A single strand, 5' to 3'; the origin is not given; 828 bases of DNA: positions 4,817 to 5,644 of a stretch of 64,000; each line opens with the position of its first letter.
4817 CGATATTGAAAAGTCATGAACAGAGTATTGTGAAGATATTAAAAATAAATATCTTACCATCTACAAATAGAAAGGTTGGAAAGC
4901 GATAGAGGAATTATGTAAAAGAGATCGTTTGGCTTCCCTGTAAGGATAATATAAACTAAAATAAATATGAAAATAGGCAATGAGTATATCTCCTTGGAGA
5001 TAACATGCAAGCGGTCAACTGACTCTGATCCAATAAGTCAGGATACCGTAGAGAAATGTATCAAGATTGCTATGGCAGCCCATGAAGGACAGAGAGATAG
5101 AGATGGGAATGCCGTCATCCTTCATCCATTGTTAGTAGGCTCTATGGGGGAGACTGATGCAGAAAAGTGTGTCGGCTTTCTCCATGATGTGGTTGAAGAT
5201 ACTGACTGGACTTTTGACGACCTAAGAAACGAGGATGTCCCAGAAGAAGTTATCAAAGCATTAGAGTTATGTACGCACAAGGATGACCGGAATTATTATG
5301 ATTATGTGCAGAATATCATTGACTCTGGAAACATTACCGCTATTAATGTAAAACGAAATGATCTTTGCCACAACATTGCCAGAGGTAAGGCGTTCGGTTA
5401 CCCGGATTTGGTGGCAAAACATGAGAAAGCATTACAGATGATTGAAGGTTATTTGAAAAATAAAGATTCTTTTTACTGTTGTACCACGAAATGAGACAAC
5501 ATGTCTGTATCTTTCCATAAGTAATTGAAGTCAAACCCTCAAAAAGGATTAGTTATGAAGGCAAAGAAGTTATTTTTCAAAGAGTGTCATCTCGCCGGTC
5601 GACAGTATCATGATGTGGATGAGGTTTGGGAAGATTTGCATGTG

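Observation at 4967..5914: Small alarmone hydrolase (HD) gene immediately followed by a stand-alone HIRAN-domain gene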

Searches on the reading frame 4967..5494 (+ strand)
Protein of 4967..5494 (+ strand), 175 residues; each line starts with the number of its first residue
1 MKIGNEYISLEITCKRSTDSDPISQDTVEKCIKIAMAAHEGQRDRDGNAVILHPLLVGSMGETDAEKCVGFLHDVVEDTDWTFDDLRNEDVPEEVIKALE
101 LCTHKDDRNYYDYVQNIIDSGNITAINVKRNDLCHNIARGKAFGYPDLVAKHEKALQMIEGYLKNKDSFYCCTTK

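Call 3: search_protein_families(library=pfam, proteins=[window:4967-5494:+], max_evalue=0.1)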
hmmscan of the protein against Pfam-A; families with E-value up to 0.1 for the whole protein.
window:4967-5494:+ (175 aa): 3 families
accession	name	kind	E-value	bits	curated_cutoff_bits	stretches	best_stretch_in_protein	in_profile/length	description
PF17361.7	DUF5387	-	0.0075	16.6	27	1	40-131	8-95/222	Family of unknown function (DUF5387)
PF13328.12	HD_4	-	0.048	13.8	27.2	1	33-104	3-76/156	HD domain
PF02578.20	Cu-oxidase_4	-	0.055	13.3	22.9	1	85-125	195-235/238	Multi-copper polyphenol oxidoreductase laccase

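Call 4: search_protein_families(library=ncbifam, proteins=[window:4967-5494:+], max_evalue=0.1)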
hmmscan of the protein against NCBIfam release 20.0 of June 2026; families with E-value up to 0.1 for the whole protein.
window:4967-5494:+ (175 aa): 2 families
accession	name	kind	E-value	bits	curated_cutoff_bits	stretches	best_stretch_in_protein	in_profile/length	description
TIGR00691.1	spoT_relA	subfamily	2.5e-08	32.7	499.2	1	33-96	3-69/687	RelA/SpoT family protein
NF008303.0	PRK11092.1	equivalog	3.3e-06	25.6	947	1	27-100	22-98/702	bifunctional GTP diphosphokinase/guanosine-3',5'-bis pyrophosphate 3'-pyrophosphohydrolase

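Call 5: search_protein_families(library=padloc, proteins=[window:4967-5494:+], max_evalue=0.1)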
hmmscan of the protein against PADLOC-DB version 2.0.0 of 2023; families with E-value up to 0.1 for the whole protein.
window:4967-5494:+ (175 aa): 0 families

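Call 9: find_encoding_contigs(protein=window:4967-5494:+, flank=10000, max_places=10)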
Protein window:4967-5494:+ (175 aa): 8 contigs read that carry it; 6 places shown.
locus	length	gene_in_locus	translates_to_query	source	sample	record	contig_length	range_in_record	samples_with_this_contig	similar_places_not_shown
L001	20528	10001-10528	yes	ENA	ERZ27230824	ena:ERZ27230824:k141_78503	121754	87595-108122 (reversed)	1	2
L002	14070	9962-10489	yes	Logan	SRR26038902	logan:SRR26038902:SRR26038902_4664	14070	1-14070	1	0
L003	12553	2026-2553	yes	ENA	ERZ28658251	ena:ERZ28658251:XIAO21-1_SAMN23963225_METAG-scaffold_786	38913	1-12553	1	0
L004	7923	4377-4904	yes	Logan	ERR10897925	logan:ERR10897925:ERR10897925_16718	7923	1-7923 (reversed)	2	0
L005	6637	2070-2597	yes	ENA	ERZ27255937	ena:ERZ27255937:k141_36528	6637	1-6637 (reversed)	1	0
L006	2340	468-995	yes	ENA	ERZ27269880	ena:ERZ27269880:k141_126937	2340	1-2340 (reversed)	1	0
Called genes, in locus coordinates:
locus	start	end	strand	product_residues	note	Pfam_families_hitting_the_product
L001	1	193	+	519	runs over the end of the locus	PF00890:FAD_binding_2 (faint), PF03486:HI0933_like (faint), PF13192:Thioredoxin_3 (weak), PF01946:Thi4 (faint), PF07992:Pyr_redox_2, PF12831:FAD_oxidored (weak), PF13738:Pyr_redox_3, PF00070:Pyr_redox, +3 more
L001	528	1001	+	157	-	PF03852:Vsr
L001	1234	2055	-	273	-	PF03747:ADP_ribosyl_GH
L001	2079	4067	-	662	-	-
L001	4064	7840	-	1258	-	PF04851:ResIII (faint)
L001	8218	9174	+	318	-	PF13280:WYL, PF25583:WCX (weak)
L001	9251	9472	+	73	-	-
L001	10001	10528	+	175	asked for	-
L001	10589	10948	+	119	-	PF08797:HIRAN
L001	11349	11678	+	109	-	PF13560:HTH_31, PF01381:HTH_3 (weak)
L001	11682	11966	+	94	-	PF13657:Couple_hipA (weak)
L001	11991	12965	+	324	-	PF07804:HipA_C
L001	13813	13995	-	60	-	-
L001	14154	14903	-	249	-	-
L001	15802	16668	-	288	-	PF02498:Bro-N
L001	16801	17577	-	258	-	-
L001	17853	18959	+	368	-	PF00069:Pkinase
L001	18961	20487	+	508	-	PF14559:TPR_19 (faint), PF00515:TPR_1 (faint), PF07719:TPR_2 (faint), PF13181:TPR_8 (faint), PF13424:TPR_12 (faint), PF13428:TPR_14 (faint), PF13431:TPR_17 (faint), PF13432:TPR_16 (faint)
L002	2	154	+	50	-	?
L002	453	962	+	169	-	PF03852:Vsr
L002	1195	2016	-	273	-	PF03747:ADP_ribosyl_GH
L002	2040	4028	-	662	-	-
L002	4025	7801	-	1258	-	PF04851:ResIII (faint)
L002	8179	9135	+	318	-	PF13280:WYL, PF25583:WCX (weak)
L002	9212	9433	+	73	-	-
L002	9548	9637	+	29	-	-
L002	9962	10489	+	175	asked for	-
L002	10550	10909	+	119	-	PF08797:HIRAN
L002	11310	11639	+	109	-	PF13560:HTH_31, PF01381:HTH_3 (faint)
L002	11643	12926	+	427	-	PF13657:Couple_hipA (faint), PF07804:HipA_C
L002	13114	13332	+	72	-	-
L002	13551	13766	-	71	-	PF01695:IstB_IS21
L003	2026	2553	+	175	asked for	-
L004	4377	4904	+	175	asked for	-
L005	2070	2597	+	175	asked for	-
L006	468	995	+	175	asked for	-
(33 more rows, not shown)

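Call 10: find_homologous_proteins(query=window:4967-5491:+)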
Query window:4967-5491:+ (175 aa): 524 proteins with E <= 0.001 among 545 candidates; the best 120 are listed.
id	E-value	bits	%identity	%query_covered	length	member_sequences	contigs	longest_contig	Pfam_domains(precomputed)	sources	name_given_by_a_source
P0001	2.3e-108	378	99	97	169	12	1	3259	-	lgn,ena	-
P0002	6.0e-99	347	87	100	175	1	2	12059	-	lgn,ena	-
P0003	5.9e-98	344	89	99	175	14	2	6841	-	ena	-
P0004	9.4e-98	343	87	100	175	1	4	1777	-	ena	-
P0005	2.9e-89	315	81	99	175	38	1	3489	-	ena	-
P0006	3.8e-89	315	85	95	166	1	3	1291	-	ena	-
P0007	4.3e-89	315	83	95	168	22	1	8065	-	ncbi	-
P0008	8.0e-89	314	83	95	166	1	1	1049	-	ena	-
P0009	8.2e-89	314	83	95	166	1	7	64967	-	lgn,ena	-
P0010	2.0e-88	313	83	95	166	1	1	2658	-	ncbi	-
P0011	3.2e-88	312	83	95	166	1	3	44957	-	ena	-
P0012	3.5e-88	312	82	94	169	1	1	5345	-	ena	-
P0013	5.3e-88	311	83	95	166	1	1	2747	-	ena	-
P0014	7.2e-88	311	81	95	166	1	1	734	-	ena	-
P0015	7.7e-88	311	82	95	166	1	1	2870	-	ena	-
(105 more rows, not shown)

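Call 12: search_solved_structures(query=A1, max_evalue=1, show_alignments=2)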
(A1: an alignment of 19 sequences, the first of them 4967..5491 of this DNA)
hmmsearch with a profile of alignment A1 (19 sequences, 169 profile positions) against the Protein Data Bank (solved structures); distinct sequences matched with E-value up to 1: 21.
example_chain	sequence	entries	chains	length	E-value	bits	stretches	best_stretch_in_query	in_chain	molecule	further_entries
7smg_A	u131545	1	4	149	7.1e-24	87.4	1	24-140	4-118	(p)ppApp hydrolase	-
7oiw_A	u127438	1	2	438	3.1e-12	49.6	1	24-155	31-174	GTP pyrophosphokinase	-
8acu_A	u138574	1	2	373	5.5e-10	42.2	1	26-112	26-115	GTP pyrophosphokinase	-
6yxa_A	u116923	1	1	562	9.5e-10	41.4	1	26-112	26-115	GTP pyrophosphokinase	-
1vj7_A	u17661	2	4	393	8.6e-09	38.3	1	15-139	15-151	Bifunctional RELA/SPOT | Bifunctional (p)ppGpp synthase/hydrolase RelA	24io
7qps_A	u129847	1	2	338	3.1e-07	33.3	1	36-139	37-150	ACT domain protein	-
7qpr_A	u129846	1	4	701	1.5e-06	31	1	36-139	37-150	ACT domain protein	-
7qoe_A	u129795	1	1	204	6.9e-05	25.6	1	31-138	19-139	HDc domain-containing protein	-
4yf1_A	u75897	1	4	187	9.9e-05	25.1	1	26-119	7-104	Lmo0812 protein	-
7ohg_A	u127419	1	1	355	0.0005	22.8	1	27-89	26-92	Guanosine-3',5'-bis(Diphosphate) 3'-pyrophosphohydrolase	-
6s2t_A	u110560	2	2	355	0.0005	22.8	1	27-89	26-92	(P)ppGpp synthetase I, SpoT/RelA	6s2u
6s2v_A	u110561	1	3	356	0.00051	22.8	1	27-89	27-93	(P)ppGpp synthetase I, SpoT/RelA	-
9s6k_B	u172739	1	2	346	0.00058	22.6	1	24-104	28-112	GTP pyrophosphokinase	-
5xnx_A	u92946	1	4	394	0.00077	22.2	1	27-104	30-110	Bifunctional (p)ppGpp synthase/hydrolase RelA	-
3nqw_A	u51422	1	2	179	0.0015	21.2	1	30-124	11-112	CG11900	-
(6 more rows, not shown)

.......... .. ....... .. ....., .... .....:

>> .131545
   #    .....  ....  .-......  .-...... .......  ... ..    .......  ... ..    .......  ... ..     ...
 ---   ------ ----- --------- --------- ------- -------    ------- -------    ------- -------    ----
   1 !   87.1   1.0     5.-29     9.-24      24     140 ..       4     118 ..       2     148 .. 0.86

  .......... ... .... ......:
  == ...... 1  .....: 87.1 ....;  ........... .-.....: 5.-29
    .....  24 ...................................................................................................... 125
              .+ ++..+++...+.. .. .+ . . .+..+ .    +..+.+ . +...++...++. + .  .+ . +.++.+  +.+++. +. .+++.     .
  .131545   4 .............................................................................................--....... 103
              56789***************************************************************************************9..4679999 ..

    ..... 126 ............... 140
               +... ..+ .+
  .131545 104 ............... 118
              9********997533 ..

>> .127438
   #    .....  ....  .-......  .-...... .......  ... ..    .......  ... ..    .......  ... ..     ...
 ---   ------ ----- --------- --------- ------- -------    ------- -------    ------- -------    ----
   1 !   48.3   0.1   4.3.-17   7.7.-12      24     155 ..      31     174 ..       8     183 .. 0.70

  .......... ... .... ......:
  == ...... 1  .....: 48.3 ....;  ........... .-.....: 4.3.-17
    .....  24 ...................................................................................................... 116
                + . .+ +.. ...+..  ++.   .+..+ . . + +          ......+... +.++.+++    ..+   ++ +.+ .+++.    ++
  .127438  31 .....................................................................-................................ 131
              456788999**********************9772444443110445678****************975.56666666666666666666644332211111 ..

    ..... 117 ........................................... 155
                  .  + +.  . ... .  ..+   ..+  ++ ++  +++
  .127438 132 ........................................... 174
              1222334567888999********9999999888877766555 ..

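Call 13: find_related_loci(query=A1, collection=genome_contigs, flank=8000)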
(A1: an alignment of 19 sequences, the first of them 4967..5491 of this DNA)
Query A1 (175 aa) in genome_contigs; peptide patterns used: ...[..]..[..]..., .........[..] (x = any residue, [..] = any of these).
224 stretches matched a pattern; 199 encode a relative of the query (tblastn E <= 1e-3); the best 80 are kept; 80 distinct loci.
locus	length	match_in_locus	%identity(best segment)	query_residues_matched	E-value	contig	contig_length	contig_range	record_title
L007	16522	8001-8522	78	1-174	2e-89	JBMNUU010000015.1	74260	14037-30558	MAG: Prevotella sp. isolate SBF912SR2HQ0007 scaffold_1410_c1, whole genome shotgun sequence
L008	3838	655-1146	74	1-164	2e-83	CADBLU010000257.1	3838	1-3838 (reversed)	MAG: uncultured Prevotellaceae bacterium isolate RUG14088 genome assembly, contig: RUG14088_asm_257, whole genome shotgu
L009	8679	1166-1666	72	1-167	6e-82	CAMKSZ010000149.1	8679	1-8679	MAG: uncultured Prevotellaceae bacterium isolate SRR12081297_bin.85_metaWRAP_v1.3_MAG genome assembly, contig: ERZ122897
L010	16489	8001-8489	73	1-163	2e-80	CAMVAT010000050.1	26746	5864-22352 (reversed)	MAG TPA_asm: uncultured Prevotellaceae bacterium isolate SRR8387716_bin.102_metaWRAP_v1.3_MAG genome assembly, contig: E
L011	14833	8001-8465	75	6-160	2e-77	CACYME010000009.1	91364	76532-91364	MAG: uncultured Prevotellaceae bacterium isolate RUG12065 genome assembly, contig: RUG12065_asm_9, whole genome shotgun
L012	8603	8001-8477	70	2-160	1e-74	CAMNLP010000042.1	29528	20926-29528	MAG: uncultured Prevotella sp. isolate SRR1206671_bin.71_metaWRAP_v1.3_MAG genome assembly, contig: NODE.2403_length_295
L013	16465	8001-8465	71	6-160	1e-73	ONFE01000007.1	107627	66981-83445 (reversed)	uncultured Prevotellaceae bacterium isolate RUG249 genome assembly, contig: scaffold_268, whole genome shotgun sequence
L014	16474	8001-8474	66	7-164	4e-70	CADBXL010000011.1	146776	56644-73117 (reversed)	MAG: uncultured Bacteroidales bacterium isolate RUG14400 genome assembly, contig: RUG14400_asm_11, whole genome shotgun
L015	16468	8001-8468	68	8-163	4e-70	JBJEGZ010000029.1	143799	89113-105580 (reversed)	MAG: Candidatus Limimorpha sp. isolate PUNG01_bin.028 NODE_45_length_143799_cov_10.516877, whole genome shotgun sequence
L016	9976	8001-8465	73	10-164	6e-76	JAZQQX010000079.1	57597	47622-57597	MAG: Bacteroidaceae bacterium isolate T1900045235_TH20190005.MAGScoT_cleanbin_000009 SGB_5432_k141_4145, whole genome sh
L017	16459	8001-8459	58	22-174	9e-56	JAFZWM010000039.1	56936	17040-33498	MAG: Bacteroidaceae bacterium isolate RGIG8161 Water_buffalos_Rumen-3__c1199787, whole genome shotgun sequence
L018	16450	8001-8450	56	17-166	4e-52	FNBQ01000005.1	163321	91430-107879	Bacteroidales bacterium KHT7 genome assembly, contig: Ga0105823_105, whole genome shotgun sequence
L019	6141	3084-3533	55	17-166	5e-51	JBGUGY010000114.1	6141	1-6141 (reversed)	MAG: Bacteroidaceae bacterium isolate ruminal_MAG_363 ruminal_MAG_363_contig_0114, whole genome shotgun sequence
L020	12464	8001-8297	80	62-160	2e-50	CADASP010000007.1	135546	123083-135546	MAG: uncultured Prevotellaceae bacterium isolate RUG13587 genome assembly, contig: RUG13587_asm_7, whole genome shotgun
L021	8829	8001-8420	57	21-160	4e-48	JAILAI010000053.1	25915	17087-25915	MAG: Prevotella sp. isolate RUI529 k141_2798559_flag=0_multi=65.5506_len=25915, whole genome shotgun sequence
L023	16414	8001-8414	57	23-160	7e-47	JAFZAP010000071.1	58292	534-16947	MAG: Prevotella sp. isolate RGIG7592 Water_buffalos_Omasum-3__c454305, whole genome shotgun sequence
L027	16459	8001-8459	50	24-175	6e-46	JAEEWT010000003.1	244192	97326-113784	MAG: Prevotella sp. isolate Tb.RUG.501 NODE_51_length_244192_cov_7.536632, whole genome shotgun sequence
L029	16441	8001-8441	55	27-175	2e-45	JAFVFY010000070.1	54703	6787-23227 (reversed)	MAG: Prevotella sp. isolate RGIG5135 Sheep_Abomasum-1__c464, whole genome shotgun sequence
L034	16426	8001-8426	56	24-165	3e-45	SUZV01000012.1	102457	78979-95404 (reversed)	MAG: Rikenellaceae bacterium isolate SIG185 NODE_4890_length_102457_cov_5.942588, whole genome shotgun sequence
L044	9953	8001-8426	54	24-165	2e-44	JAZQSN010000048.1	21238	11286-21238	MAG: Alistipes sp. isolate T1900045204_TC20190200.MAGScoT_cleanbin_000029 SGB_5331_k141_348678, whole genome shotgun seq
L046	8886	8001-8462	49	13-166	2e-44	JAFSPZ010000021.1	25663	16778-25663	MAG: Muribaculaceae bacterium isolate RGIG3368 Goat_Reticulum.Co__c474172, whole genome shotgun sequence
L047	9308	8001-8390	56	28-157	3e-44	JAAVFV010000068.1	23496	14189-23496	MAG: Bacteroidales bacterium isolate Mgla_MAG_26-bin_6 c_000000068310, whole genome shotgun sequence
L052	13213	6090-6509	54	24-163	1e-43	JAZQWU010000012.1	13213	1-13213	MAG: Alistipes sp. isolate T1900045164_TC20190158.MAGScoT_cleanbin_000032 SGB_5107_k141_60468, whole genome shotgun sequ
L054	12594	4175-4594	52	27-166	2e-43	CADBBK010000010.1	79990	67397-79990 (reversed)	MAG: uncultured Bacteroidales bacterium isolate RUG13812 genome assembly, contig: RUG13812_asm_10, whole genome shotgun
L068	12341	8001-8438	52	16-163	1e-42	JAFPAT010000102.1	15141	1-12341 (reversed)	MAG: Rikenellaceae bacterium isolate RGIG973 Dairy_cattle_Rectum-6__c920754, whole genome shotgun sequence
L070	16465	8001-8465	50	20-159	1e-42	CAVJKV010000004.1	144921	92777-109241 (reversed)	Oscillibacter sp. isolate H07654-L1_cleanbin_000003 genome assembly, contig: Spades_H07654-L1_contig_30, whole genome sh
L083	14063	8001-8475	75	7-165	5e-66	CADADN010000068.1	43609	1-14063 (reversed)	MAG: uncultured Prevotellaceae bacterium isolate RUG13201 genome assembly, contig: RUG13201_asm_68, whole genome shotgun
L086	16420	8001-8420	53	24-163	1e-41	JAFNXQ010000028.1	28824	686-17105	MAG: Alistipes sp. isolate RGIG216 Dairy_cattle_Cecum-6__c263938, whole genome shotgun sequence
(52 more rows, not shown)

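Call 20: search_protein_families(library=pfam, proteins=[L044:7458-8435:+, L010:8660-10054:+, L011:5385-6518:+, L034:5354-7228:+, L023:6124-7266:+, L083:6564-7934:+, L029:7986-8873:+, L070:7476-8495:+, L052:5409-6524:+, L086:7467-8642:+], max_evalue=0.01)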
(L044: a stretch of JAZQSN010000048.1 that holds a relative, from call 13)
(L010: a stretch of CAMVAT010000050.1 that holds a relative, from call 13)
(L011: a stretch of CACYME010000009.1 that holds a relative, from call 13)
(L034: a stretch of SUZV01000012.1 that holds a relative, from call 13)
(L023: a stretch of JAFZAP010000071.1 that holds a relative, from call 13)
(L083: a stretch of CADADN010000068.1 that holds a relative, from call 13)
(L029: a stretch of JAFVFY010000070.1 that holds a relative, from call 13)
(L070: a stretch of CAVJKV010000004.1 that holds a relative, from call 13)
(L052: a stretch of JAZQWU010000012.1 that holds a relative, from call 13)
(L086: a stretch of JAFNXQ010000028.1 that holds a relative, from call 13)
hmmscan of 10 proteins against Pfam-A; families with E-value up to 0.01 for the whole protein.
L044:7458-8435:+ (325 aa): 1 family
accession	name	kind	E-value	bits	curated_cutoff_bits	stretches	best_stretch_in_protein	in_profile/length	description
PF13328.12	HD_4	-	0.0094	16.1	27.2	0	189-254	1-68/156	HD domain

L010:8660-10054:+ (464 aa): 0 families

L011:5385-6518:+ (377 aa): 0 families

L034:5354-7228:+ (624 aa): 5 families
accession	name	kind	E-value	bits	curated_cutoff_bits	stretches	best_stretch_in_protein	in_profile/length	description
PF13328.12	HD_4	-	4e-40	137.5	27.2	1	36-183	2-155/156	HD domain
PF02824.27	TGS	-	2.1e-18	66.6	22.2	1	395-452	1-58/60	TGS domain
PF04607.23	RelA_SpoT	-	9.2e-16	58.6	27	1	244-352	2-105/113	Region found in RelA / SpoT proteins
PF13291.12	ACT_4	-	5.9e-13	49.7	27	1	547-619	5-78/80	ACT domain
PF01966.28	HD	-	2.4e-07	31.5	22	1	54-152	1-116/116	HD domain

L023:6124-7266:+ (380 aa): 0 families

L083:6564-7934:+ (456 aa): 0 families

L029:7986-8873:+ (295 aa): 4 families
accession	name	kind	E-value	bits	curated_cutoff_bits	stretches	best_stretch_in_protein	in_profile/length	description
PF13185.12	GAF_2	-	8.8e-16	58.8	28.6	1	162-288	2-132/136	GAF domain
PF01590.32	GAF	-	4.2e-11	43.9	22.4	1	166-287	4-129/133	GAF domain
PF13492.12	GAF_3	-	0.00011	23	27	1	207-288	49-124/129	GAF domain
PF13328.12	HD_4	-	0.0027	17.9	27.2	1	12-76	3-69/156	HD domain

L070:7476-8495:+ (339 aa): 0 families

L052:5409-6524:+ (371 aa): 1 family
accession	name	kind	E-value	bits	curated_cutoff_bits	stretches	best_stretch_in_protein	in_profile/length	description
PF13328.12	HD_4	-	0.00097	19.3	27.2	1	235-301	1-69/156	HD domain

L086:7467-8642:+ (391 aa): 0 families

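Call 21: search_protein_families(library=pfam, proteins=[L047:5712-7247:+, L047:7240-7758:+, L047:7765-7995:+, L068:6039-6941:+, L054:592-2121:+, L054:2027-4123:+, L027:7230-7994:+, L046:6099-7928:+, L068:8456-8710:+, L009:538-1086:+], max_evalue=0.01)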
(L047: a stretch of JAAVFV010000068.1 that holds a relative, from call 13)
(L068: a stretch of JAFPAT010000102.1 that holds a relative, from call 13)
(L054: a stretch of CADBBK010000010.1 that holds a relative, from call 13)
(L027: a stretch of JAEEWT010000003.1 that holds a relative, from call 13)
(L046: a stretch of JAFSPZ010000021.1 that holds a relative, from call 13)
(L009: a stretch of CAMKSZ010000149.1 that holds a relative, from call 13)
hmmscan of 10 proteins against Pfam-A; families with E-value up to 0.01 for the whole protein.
L047:5712-7247:+ (511 aa): 0 families

L047:7240-7758:+ (172 aa): 0 families

L047:7765-7995:+ (76 aa): 0 families

L068:6039-6941:+ (300 aa): 12 families
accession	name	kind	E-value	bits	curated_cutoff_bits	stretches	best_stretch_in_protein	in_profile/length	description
PF13551.12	HTH_29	-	5.1e-07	30.1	28.1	1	12-60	5-53/64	Winged helix-turn helix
PF08279.18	HTH_11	-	9.9e-07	29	25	1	8-58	1-53/55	HTH domain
PF09339.16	HTH_IclR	-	7.1e-06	26.1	22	1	6-54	2-51/52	IclR helix-turn-helix domain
PF13384.12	HTH_23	-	2.2e-05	24.6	24.6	1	22-50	18-46/50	Homeodomain-like domain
PF12728.13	HTH_17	-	0.0001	22.9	27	1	22-43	2-23/51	Helix-turn-helix domain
PF13518.12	HTH_28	-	0.00011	22.6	25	1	21-50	12-41/52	Helix-turn-helix domain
PF13412.12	HTH_24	-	0.00012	22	21.9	1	10-51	6-47/48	Winged helix-turn-helix DNA-binding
PF01978.25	TrmB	-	0.00036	20.8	25.6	1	19-57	20-58/68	Sugar-specific transcriptional regulator TrmB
PF25212.1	HVO_A0114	-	0.00036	20.7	27.6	1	8-59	23-74/84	HVO_A0114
PF13545.12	HTH_Crp_2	-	0.00054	20.3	27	1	21-55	22-56/70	Crp-like helix-turn-helix domain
PF25213.1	HVO_A0261_N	-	0.0066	16.7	35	0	22-62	25-63/86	HVO_A0261 N-terminal domain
PF24033.1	DUF7342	-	0.0079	16.6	31.6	0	19-82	15-80/150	Family of unknown function (DUF7342)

L054:592-2121:+ (509 aa): 2 families
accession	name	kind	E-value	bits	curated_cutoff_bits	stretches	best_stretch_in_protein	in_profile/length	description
PF25202.1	DUF7834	-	7.1e-52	177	27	1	218-463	2-227/235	Family of unknown function (DUF7834)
PF03235.19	GmrSD_N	-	5.2e-28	98.9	33.2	1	42-206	9-198/199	GmrSD restriction endonuclease, N-terminal domain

L054:2027-4123:+ (698 aa): 2 families
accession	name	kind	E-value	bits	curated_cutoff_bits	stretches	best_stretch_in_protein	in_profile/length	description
PF03235.19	GmrSD_N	-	6.4e-34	118.3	33.2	1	37-231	3-199/199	GmrSD restriction endonuclease, N-terminal domain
PF07510.16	GmrSD_C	-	2.5e-06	27.9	23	1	573-693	50-137/138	GmrSD restriction endonucleases, C-terminal domain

L027:7230-7994:+ (254 aa): 1 family
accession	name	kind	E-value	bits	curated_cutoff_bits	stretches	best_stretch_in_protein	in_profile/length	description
PF03167.25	UDG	-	0.00029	21.4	24.3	1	89-234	28-122/141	Uracil DNA glycosylase superfamily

L046:6099-7928:+ (609 aa): 1 family
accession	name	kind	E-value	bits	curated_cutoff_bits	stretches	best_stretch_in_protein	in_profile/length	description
PF03235.19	GmrSD_N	-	8.4e-34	117.9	33.2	1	16-228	4-197/199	GmrSD restriction endonuclease, N-terminal domain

L068:8456-8710:+ (84 aa): 0 families

L009:538-1086:+ (182 aa): 2 families
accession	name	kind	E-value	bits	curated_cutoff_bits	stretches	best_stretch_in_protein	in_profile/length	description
PF08238.18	Sel1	-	9.8e-19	67.5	30.7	2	133-168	1-36/36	Sel1 repeat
PF13181.12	TPR_8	-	0.0055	17.2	25.7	0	82-96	16-30/34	Tetratricopeptide repeat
